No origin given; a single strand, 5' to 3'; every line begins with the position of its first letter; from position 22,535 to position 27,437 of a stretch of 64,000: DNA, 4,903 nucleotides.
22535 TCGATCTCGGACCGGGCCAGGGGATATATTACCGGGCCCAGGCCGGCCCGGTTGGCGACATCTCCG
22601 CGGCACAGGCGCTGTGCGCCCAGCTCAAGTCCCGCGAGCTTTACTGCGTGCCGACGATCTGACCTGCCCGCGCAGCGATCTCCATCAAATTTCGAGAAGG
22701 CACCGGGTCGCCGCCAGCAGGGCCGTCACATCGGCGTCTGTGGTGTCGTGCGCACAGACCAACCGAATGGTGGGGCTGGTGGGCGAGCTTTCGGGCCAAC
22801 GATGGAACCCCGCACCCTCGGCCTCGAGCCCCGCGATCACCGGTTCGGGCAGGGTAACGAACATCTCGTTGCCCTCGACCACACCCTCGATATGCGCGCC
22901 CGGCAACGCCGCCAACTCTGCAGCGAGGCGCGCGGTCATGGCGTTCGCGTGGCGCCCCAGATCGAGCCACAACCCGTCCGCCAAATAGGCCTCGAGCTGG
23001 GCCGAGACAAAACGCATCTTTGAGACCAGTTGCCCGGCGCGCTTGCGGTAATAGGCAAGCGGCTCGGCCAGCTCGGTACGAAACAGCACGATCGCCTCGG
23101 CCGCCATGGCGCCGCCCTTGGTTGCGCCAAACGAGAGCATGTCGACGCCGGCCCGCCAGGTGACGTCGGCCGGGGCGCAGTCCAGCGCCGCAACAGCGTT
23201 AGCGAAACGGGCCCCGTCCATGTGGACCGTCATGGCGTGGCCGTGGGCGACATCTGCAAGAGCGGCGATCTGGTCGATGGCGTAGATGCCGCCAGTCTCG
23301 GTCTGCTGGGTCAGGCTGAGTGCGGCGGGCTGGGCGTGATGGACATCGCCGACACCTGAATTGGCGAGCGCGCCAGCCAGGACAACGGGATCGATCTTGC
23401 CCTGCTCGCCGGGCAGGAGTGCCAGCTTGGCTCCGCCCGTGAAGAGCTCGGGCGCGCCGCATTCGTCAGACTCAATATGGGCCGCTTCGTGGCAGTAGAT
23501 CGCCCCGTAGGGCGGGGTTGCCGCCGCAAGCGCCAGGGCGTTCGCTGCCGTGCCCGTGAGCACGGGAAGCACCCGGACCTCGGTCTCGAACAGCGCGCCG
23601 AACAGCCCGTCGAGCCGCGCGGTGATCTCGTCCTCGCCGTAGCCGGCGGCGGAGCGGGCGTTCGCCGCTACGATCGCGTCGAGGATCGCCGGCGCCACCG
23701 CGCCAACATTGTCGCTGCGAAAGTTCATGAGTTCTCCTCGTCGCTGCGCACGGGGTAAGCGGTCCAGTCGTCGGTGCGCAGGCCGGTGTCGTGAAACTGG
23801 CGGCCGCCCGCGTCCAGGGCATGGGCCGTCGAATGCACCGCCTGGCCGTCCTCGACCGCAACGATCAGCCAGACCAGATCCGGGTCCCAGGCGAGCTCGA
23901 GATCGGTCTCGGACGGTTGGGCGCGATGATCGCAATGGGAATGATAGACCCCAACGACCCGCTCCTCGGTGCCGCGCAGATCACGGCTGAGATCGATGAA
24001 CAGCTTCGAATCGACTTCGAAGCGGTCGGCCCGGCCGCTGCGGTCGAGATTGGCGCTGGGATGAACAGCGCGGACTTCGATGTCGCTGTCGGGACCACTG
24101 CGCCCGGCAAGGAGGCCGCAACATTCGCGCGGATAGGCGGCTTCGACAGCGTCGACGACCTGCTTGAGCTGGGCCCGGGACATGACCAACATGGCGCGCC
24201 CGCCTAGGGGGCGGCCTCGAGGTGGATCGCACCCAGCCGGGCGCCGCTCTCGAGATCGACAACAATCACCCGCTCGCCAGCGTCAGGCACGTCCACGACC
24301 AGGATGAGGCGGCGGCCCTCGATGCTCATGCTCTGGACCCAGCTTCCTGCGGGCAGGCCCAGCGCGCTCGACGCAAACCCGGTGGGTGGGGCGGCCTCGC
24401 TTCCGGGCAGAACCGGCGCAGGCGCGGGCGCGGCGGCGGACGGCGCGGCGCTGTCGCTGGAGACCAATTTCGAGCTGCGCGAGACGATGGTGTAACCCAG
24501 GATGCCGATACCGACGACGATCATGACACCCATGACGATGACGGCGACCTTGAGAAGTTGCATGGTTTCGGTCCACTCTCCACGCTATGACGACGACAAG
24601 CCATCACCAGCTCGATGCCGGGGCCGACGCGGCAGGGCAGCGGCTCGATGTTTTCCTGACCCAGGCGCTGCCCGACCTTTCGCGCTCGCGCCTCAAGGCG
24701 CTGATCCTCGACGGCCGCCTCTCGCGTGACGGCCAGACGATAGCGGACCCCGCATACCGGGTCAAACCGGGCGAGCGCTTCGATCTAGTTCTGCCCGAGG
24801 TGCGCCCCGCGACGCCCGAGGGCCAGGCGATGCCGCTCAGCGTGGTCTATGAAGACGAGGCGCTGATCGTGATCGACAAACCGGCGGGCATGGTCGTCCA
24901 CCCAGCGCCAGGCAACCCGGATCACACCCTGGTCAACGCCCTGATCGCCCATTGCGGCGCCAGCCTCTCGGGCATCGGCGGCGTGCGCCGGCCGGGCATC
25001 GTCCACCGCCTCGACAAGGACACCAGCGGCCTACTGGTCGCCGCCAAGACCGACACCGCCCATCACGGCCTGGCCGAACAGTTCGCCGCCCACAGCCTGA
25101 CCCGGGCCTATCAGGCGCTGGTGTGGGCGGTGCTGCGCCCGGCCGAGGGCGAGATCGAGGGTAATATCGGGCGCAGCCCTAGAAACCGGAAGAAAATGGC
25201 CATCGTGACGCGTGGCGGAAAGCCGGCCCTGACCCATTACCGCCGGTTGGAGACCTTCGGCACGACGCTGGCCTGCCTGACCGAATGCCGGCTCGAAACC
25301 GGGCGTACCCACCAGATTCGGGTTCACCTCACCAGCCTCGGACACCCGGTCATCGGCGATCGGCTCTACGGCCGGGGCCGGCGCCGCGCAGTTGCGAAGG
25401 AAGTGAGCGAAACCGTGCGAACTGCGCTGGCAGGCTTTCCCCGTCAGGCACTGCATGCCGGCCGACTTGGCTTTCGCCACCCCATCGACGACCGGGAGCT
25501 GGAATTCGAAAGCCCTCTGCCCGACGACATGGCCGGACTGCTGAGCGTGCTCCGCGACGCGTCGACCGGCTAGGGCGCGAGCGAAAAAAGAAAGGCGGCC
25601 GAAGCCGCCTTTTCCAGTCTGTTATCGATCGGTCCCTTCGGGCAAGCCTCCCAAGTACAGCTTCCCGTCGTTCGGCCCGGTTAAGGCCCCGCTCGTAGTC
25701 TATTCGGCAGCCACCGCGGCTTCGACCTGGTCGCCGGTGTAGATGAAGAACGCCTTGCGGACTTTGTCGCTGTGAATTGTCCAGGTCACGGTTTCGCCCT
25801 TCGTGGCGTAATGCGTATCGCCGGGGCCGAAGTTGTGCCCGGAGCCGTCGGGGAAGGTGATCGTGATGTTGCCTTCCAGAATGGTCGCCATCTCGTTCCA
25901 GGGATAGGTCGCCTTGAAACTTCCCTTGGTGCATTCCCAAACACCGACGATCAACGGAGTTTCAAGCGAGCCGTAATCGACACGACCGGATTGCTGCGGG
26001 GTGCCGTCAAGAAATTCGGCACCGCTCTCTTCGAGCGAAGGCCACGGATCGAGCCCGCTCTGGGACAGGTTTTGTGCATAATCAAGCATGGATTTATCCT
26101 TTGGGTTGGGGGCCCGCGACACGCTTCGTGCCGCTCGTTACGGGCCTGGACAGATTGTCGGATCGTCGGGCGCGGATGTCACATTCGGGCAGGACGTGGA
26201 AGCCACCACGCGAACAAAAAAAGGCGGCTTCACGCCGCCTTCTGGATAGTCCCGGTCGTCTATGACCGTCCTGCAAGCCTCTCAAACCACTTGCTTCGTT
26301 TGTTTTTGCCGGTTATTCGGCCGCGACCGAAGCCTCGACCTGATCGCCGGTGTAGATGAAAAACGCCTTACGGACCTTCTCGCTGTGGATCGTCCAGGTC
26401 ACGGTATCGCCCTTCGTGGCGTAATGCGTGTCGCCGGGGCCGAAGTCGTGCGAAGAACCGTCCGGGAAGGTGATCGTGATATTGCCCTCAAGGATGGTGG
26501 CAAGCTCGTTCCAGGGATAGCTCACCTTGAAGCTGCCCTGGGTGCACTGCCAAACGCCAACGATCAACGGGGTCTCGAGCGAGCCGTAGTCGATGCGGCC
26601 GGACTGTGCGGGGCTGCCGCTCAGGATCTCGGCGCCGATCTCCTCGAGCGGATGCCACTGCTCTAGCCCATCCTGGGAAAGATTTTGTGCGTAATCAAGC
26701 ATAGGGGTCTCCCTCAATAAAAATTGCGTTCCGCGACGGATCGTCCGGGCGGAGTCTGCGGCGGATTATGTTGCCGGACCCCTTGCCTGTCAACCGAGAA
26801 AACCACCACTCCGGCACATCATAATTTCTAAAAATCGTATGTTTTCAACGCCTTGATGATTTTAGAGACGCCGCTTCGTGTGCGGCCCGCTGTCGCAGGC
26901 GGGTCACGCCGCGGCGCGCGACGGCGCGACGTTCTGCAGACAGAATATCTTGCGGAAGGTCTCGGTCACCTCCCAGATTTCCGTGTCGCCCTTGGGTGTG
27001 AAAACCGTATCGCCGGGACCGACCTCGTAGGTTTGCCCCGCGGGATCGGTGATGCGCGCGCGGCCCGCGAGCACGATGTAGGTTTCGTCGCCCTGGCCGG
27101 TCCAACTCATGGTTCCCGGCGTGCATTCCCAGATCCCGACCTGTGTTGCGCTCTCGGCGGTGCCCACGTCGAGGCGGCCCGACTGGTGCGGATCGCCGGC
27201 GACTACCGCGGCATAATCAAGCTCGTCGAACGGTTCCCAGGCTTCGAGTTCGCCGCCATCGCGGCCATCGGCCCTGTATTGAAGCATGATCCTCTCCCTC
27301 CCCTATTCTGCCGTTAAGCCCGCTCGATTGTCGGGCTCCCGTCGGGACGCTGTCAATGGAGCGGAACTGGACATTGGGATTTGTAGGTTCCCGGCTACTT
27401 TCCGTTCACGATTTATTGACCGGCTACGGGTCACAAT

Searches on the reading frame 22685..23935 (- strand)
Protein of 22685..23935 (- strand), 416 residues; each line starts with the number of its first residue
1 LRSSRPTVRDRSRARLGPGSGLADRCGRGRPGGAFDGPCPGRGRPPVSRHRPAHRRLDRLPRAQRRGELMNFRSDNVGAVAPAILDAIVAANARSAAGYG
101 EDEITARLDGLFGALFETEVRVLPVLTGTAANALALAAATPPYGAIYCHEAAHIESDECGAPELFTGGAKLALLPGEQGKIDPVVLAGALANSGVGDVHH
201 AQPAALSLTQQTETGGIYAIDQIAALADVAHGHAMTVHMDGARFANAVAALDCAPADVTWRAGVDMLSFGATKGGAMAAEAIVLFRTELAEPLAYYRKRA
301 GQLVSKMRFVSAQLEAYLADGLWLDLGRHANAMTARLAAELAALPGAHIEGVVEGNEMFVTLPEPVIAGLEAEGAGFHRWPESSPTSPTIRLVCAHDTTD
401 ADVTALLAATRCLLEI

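Call 73: search_protein_families(library=pfam, proteins=[window:22685-23935:-], max_evalue=0.00001)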
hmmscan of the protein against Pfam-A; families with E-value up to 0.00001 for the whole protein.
window:22685-23935:- (416 aa): 1 family
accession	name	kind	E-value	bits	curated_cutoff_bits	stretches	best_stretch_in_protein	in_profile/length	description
PF01212.27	Beta_elim_lyase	-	3.7e-46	158.2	27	1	71-360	1-283/288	Beta-eliminating lyase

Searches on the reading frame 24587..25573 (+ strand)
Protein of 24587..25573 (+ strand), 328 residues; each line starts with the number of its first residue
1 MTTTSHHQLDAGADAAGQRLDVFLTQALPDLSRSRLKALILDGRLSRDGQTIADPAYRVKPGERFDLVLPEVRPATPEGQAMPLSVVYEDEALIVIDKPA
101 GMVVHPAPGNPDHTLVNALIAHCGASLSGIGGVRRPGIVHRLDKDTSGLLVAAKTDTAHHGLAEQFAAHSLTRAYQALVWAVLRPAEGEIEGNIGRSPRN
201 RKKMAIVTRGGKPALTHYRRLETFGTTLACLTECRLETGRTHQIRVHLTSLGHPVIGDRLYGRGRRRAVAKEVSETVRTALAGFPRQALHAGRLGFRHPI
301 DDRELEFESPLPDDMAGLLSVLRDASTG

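Call 31: search_protein_families(library=pfam, proteins=[window:24587-25573:+])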
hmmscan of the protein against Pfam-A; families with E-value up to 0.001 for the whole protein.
window:24587-25573:+ (328 aa): 2 families
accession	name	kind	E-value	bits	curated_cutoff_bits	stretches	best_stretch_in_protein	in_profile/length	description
PF00849.27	PseudoU_synth_2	-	8.3e-31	107.7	26.8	1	93-249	2-151/152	RNA pseudouridylate synthase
PF01479.30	S4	-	6e-10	39.1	22.8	1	18-64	1-47/48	S4 domain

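Call 66: search_protein_families(library=ncbifam, proteins=[window:24587-25573:+], max_evalue=0.00001)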
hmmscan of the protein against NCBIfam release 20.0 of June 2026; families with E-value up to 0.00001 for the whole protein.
window:24587-25573:+ (328 aa): 6 families
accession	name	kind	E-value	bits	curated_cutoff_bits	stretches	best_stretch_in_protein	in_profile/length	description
TIGR00005.1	rluA_subfam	subfamily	2.7e-91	306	192.7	1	15-323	3-298/298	RluA family pseudouridine synthase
NF008385.0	PRK11180.1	equivalog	1.7e-83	280.7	351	1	12-324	12-314/325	23S rRNA pseudouridine(1911/1915/1917) synthase RluD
NF008249.0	PRK11025.1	equivalog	3.1e-34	118.3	378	1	7-325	9-316/317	23S rRNA pseudouridine(955/2504/2580) synthase RluC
NF008321.0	PRK11112.1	equivalog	1.9e-28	99.4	328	1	84-320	2-232/257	tRNA pseudouridine(65) synthase TruC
NF007543.0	PRK10158.1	equivalog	1.2e-27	97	286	1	83-310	13-216/219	bifunctional tRNA pseudouridine(32) synthase/23S rRNA pseudouridine(746) synthase RluA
TIGR01621.1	RluA-like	hypoth_equivalog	1.1e-23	83.7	222.3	1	84-264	2-168/217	TIGR01621 family pseudouridine synthase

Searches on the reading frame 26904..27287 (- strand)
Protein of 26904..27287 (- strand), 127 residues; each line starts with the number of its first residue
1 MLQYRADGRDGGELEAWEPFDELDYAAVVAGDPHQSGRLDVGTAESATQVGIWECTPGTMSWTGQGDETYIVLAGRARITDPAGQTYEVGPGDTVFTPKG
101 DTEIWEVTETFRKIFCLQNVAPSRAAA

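Call 31: search_protein_families(library=pfam, proteins=[window:26904-27287:-])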
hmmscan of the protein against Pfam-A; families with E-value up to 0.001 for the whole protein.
window:26904-27287:- (127 aa): 3 families
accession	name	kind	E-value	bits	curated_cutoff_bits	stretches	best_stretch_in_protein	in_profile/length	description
PF05899.18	Cupin_3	-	3.7e-20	71.8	23.5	1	46-115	5-74/74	EutQ-like cupin domain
PF07883.17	Cupin_2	-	1.1e-06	28.7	27.2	1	65-100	17-51/70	Cupin domain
PF06249.18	EutQ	-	2.2e-05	24.7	21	1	30-115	56-143/152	Ethanolamine utilisation protein EutQ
